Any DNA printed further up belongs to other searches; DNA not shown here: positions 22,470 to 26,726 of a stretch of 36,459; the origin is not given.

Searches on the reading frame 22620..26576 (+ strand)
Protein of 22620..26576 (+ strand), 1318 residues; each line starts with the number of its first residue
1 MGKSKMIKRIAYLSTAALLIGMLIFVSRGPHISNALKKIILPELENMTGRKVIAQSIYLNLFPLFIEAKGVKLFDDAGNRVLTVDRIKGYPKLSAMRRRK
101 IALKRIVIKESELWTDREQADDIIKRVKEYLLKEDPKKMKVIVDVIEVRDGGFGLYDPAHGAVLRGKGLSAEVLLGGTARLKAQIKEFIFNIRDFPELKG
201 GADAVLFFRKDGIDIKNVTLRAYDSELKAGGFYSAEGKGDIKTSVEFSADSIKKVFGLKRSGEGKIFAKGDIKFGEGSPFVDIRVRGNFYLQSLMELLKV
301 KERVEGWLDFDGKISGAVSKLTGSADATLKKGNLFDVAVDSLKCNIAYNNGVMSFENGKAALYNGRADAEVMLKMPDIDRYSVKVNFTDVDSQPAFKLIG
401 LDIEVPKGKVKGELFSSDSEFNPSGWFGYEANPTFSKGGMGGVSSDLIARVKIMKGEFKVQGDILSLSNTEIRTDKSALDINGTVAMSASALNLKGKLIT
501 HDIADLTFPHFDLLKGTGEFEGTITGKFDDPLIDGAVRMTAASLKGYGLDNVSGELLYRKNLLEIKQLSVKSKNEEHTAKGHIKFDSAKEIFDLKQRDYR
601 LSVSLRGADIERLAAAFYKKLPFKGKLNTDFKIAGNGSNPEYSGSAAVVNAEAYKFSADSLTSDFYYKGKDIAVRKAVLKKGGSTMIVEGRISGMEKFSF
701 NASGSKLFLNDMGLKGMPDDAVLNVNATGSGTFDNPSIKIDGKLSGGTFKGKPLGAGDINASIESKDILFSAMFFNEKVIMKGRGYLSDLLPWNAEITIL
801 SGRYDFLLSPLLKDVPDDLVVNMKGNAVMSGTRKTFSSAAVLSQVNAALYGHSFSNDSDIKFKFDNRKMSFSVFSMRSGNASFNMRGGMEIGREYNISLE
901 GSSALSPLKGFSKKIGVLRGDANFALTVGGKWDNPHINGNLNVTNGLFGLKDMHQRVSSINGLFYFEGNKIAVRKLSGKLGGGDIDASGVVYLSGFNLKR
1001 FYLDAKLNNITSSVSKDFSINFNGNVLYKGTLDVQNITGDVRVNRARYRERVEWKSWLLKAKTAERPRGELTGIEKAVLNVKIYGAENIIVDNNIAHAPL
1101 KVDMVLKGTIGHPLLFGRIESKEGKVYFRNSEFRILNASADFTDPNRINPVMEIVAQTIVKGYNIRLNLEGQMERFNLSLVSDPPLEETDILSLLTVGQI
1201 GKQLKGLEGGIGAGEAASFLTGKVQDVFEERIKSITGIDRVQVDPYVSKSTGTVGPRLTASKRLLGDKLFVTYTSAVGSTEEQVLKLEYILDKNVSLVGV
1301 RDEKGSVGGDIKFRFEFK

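Call 8: search_protein_families(library=pfam, proteins=[window:22620-26576:+], max_evalue=0.001)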
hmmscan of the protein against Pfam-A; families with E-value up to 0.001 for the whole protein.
window:22620-26576:+ (1318 aa): 4 families
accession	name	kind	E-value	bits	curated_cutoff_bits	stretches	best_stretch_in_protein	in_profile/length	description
PF04357.19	TamB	-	7.1e-43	147.7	22.4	1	976-1317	3-381/381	TamB, inner membrane protein subunit of TAM complex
PF05359.17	DUF748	-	1.4e-09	37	50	1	4-175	11-186/1037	Domain of Unknown Function (DUF748)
PF13116.12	YhdP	-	1e-06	27.4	46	0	920-1036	640-758/1224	YhdP protein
PF05170.20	AsmA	-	0.00024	20.5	29.8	0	595-639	496-540/607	AsmA family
